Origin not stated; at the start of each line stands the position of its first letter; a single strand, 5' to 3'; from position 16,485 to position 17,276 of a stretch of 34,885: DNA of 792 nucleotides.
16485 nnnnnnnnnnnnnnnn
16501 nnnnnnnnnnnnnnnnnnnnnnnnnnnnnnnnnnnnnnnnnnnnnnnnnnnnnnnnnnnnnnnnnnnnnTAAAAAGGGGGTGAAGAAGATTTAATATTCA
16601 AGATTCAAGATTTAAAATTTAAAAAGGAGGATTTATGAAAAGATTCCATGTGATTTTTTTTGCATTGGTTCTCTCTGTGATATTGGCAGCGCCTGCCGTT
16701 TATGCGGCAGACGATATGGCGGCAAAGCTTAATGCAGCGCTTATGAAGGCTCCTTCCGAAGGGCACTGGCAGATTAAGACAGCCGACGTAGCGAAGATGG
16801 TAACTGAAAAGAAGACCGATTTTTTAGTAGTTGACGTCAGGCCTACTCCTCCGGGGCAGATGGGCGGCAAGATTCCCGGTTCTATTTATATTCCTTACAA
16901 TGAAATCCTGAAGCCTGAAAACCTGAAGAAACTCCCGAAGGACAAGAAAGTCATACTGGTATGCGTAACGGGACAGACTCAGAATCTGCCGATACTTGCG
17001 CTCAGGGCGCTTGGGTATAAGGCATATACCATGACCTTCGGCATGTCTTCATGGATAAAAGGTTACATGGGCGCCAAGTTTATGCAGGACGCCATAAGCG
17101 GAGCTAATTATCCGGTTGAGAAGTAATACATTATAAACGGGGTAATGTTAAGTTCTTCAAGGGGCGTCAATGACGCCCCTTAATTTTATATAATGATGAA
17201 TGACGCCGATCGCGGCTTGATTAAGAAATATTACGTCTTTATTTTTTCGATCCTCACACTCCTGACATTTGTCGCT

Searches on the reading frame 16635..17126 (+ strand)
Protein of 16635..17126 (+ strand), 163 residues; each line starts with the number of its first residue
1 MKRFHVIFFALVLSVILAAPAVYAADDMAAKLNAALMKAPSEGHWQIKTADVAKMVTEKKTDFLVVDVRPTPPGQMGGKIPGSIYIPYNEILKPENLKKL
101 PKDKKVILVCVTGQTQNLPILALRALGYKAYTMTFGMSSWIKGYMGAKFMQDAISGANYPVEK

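Call 37: search_protein_families(library=pfam, proteins=[window:16635-17126:+])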
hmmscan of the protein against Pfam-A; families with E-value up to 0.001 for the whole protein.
window:16635-17126:+ (163 aa): 1 family
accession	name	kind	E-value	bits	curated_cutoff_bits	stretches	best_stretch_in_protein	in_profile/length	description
PF00581.25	Rhodanese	-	1.3e-10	42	22.2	1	50-141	3-100/102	Rhodanese-like domain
